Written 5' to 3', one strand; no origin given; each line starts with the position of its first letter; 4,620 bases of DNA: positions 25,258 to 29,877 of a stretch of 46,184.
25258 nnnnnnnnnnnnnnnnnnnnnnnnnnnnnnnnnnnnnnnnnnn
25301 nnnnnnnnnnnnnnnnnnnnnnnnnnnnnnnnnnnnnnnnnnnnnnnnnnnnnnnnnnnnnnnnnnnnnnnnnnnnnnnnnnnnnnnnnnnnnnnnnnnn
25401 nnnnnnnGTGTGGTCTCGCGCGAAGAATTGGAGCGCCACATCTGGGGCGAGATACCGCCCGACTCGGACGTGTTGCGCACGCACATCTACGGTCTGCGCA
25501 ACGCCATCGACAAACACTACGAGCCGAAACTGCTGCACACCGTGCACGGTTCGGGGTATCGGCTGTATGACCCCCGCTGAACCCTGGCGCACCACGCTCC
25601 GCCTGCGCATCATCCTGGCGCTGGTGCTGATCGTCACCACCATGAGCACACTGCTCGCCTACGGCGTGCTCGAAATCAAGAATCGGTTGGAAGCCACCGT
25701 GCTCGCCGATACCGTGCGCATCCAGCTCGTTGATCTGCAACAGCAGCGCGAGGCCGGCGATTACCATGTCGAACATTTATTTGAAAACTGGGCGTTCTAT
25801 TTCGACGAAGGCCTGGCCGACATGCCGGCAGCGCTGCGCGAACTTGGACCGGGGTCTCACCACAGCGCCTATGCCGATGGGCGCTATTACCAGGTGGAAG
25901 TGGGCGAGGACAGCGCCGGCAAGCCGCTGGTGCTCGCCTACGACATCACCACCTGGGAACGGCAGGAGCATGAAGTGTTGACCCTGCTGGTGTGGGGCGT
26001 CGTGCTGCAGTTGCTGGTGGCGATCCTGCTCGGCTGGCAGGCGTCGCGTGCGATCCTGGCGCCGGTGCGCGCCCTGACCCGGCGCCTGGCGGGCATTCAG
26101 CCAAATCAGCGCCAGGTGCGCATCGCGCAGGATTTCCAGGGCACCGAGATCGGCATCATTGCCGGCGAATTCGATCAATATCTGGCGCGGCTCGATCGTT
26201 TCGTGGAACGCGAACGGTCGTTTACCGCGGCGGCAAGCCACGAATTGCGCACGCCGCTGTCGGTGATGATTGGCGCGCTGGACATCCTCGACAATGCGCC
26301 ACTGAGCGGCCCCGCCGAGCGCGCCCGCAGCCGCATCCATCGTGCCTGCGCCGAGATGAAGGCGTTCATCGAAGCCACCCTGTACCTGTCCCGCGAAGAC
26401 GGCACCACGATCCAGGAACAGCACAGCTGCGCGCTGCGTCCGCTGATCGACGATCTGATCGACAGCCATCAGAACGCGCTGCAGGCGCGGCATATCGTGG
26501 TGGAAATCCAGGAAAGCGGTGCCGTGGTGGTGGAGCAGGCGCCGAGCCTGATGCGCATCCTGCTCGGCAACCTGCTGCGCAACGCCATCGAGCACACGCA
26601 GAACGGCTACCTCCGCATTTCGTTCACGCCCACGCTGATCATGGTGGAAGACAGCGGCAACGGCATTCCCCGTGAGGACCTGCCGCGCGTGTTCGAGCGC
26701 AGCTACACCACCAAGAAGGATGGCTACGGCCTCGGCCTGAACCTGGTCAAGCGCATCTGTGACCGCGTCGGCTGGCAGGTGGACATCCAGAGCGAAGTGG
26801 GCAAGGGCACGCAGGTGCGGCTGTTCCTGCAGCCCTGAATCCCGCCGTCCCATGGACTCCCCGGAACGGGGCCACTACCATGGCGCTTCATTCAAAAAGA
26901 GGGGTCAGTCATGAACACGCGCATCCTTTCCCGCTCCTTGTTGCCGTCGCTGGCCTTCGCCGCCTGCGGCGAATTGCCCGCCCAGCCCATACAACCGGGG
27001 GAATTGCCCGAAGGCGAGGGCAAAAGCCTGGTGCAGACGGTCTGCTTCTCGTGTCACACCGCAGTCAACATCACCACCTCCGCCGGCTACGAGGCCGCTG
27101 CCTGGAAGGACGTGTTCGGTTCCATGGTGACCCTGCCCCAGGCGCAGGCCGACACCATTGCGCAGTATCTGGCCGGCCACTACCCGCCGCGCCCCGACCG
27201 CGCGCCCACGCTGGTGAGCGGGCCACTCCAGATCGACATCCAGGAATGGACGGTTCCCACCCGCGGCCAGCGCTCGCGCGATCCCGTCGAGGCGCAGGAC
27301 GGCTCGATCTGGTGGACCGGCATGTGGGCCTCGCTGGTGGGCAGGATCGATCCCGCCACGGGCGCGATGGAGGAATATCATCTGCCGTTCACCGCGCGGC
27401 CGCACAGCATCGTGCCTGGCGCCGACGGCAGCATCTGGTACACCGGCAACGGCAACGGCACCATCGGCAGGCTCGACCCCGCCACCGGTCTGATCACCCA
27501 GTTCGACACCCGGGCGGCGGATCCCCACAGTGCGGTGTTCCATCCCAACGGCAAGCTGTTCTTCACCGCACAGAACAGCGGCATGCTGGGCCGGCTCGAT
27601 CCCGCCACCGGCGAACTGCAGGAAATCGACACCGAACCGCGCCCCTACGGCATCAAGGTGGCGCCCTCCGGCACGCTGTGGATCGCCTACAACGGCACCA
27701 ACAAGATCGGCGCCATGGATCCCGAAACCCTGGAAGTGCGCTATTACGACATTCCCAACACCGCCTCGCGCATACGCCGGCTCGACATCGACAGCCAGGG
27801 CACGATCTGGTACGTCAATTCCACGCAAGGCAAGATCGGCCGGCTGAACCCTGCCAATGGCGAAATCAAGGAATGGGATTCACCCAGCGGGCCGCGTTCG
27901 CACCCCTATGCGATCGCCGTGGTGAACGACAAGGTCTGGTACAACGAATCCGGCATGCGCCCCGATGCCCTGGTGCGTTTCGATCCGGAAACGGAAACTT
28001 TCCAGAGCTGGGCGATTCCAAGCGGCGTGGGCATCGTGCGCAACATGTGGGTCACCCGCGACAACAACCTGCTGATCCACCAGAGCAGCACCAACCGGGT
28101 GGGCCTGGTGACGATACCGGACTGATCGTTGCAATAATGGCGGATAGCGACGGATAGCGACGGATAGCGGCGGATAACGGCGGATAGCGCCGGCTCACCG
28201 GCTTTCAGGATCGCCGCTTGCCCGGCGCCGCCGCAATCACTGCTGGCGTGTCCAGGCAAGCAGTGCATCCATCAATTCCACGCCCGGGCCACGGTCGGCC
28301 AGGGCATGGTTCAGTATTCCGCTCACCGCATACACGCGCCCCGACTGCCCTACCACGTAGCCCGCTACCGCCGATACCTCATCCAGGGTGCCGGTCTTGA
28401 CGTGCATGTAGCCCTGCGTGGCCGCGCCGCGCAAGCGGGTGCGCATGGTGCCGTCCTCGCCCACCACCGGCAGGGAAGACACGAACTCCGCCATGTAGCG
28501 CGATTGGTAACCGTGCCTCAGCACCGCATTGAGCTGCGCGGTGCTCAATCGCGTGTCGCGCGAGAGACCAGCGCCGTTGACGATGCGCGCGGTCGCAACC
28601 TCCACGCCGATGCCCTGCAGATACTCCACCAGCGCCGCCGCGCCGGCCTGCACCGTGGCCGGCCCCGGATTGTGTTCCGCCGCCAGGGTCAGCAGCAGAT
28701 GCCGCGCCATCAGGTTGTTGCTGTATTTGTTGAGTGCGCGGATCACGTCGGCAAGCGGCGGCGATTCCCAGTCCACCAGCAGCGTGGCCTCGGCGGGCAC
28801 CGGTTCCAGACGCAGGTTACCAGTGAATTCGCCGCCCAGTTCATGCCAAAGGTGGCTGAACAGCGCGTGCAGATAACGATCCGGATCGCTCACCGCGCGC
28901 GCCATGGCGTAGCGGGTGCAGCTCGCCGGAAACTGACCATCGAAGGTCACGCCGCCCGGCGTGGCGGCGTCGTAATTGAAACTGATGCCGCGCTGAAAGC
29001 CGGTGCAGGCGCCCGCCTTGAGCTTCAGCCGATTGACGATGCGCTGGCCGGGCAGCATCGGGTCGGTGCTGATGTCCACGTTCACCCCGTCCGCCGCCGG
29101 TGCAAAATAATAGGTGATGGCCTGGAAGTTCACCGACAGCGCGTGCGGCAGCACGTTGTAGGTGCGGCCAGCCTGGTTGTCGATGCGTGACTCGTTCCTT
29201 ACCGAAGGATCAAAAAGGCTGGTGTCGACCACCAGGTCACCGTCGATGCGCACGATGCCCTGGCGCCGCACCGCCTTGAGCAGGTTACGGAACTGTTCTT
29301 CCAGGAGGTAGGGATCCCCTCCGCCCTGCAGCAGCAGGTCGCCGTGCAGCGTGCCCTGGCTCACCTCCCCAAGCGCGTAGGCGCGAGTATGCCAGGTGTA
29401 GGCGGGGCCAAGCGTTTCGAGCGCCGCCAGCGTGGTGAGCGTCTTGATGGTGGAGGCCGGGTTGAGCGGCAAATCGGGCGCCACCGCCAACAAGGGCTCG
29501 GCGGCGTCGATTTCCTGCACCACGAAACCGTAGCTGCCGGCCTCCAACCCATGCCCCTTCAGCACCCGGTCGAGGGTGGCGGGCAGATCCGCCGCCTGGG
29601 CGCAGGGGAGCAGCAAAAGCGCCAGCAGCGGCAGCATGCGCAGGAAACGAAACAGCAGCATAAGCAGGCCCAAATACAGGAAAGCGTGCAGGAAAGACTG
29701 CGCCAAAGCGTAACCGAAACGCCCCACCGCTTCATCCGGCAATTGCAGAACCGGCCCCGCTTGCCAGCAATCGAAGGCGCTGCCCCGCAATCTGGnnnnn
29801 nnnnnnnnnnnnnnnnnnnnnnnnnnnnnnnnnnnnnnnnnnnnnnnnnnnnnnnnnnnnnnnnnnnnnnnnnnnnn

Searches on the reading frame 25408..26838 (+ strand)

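Call 18: search_protein_families(library=pfam, proteins=[window:25408-26838:+], max_evalue=0.0001)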
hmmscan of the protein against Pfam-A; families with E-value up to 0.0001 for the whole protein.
window:25408-26838:+ (476 aa): 3 families
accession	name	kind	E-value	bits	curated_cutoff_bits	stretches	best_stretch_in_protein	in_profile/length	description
PF02518.31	HATPase_c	-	4.9e-21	75.7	26.4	1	381-475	5-108/111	Histidine kinase-, DNA gyrase B-, and HSP90-like ATPase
PF00512.31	HisKA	-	2.5e-12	47.1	26.9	1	270-331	3-64/66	His Kinase A (phospho-acceptor) domain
PF13581.12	HATPase_c_2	-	9e-05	22.9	27.4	0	359-472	10-125/127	Histidine kinase-like ATPase domain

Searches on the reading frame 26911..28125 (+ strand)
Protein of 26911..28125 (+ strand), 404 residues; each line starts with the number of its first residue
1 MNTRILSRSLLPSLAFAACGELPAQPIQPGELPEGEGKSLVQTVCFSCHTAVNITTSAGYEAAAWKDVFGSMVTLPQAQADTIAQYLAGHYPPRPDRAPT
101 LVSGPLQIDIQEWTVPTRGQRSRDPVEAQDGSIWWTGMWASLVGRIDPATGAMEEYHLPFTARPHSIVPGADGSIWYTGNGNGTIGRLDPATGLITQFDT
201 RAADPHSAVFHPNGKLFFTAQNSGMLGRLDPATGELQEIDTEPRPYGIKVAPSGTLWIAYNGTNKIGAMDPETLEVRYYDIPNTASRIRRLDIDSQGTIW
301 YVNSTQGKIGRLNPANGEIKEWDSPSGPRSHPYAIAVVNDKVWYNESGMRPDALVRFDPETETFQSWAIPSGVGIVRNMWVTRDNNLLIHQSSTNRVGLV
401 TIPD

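Call 18: search_protein_families(library=pfam, proteins=[window:26911-28125:+], max_evalue=0.0001)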
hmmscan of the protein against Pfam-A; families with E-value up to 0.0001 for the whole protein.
window:26911-28125:+ (404 aa): 4 families
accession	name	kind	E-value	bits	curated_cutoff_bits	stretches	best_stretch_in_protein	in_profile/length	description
PF24684.1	Vgb_lyase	-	4.9e-38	131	50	2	240-401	10-166/290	Virginiamycin B lyase family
PF21959.2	DUF6923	-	6.4e-12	46.2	27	0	127-203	138-206/234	Repeat of unknown function (DUF6923)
PF16819.11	DUF5074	-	9.9e-12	45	27.2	0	212-285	152-227/353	Domain of unknown function (DUF5074)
PF08450.18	SGL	-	1.3e-10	41.8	26.3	0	172-239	11-75/246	SMP-30/Gluconolactonase/LRE-like region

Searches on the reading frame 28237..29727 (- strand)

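Call 18: search_protein_families(library=pfam, proteins=[window:28237-29727:-], max_evalue=0.0001)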
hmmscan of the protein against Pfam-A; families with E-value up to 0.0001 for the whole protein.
window:28237-29727:- (496 aa): 1 family
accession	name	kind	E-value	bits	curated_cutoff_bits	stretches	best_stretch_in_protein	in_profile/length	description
PF02113.21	Peptidase_S13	-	4.3e-91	306.3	22.8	1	50-494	3-442/444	D-Ala-D-Ala carboxypeptidase 3 (S13) family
